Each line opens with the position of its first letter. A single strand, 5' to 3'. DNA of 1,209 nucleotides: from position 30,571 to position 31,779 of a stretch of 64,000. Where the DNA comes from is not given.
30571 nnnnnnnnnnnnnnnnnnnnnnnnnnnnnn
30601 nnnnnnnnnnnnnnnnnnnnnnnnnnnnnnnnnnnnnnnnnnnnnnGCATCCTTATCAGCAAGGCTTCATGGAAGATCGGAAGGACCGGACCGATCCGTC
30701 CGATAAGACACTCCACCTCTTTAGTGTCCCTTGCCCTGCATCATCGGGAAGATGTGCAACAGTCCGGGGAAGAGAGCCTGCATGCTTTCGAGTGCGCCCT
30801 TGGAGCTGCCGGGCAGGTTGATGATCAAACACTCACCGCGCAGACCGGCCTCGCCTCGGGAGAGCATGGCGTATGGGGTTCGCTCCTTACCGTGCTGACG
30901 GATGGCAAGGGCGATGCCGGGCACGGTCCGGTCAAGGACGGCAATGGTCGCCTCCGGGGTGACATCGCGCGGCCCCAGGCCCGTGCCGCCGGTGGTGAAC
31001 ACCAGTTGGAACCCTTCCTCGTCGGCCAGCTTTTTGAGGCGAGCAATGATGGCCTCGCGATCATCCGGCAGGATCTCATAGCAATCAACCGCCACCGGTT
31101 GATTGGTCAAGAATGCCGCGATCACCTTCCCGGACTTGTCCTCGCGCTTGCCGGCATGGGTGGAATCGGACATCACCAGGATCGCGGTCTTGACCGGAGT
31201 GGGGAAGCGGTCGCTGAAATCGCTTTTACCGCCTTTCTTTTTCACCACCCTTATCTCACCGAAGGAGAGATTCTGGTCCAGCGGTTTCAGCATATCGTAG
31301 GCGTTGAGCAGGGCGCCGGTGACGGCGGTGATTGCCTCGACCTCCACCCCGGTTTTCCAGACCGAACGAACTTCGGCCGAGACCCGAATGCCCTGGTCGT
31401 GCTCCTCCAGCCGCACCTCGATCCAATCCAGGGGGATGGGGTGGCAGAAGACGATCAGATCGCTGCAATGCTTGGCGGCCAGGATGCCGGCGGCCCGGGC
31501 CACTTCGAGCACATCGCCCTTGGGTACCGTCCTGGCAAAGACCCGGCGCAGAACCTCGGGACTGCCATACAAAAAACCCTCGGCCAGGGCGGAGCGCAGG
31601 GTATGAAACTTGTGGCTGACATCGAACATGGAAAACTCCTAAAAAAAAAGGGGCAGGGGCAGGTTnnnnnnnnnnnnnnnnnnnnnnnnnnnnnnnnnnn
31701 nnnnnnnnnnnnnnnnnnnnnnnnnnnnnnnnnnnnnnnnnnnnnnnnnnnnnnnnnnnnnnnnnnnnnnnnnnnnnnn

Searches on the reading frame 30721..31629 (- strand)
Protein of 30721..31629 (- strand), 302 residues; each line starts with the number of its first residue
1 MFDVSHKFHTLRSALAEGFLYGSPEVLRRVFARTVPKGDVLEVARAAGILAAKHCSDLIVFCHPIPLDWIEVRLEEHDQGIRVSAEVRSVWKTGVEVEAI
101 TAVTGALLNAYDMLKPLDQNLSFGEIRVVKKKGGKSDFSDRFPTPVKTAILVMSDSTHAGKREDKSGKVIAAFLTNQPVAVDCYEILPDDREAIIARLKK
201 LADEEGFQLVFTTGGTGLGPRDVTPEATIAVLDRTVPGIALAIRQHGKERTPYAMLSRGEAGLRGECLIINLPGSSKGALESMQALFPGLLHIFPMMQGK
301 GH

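Call 17: search_protein_families(library=pfam, proteins=[window:30721-31629:-], max_evalue=0.001)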
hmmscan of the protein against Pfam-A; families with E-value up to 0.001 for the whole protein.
window:30721-31629:- (302 aa): 2 families
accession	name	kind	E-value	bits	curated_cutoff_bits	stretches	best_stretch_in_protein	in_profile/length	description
PF01967.27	MoaC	-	2.1e-43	148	27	1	1-134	1-136/136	MoaC family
PF00994.29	MoCF_biosynth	-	2e-29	102.6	26.6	1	149-290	1-142/144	Probable molybdopterin binding domain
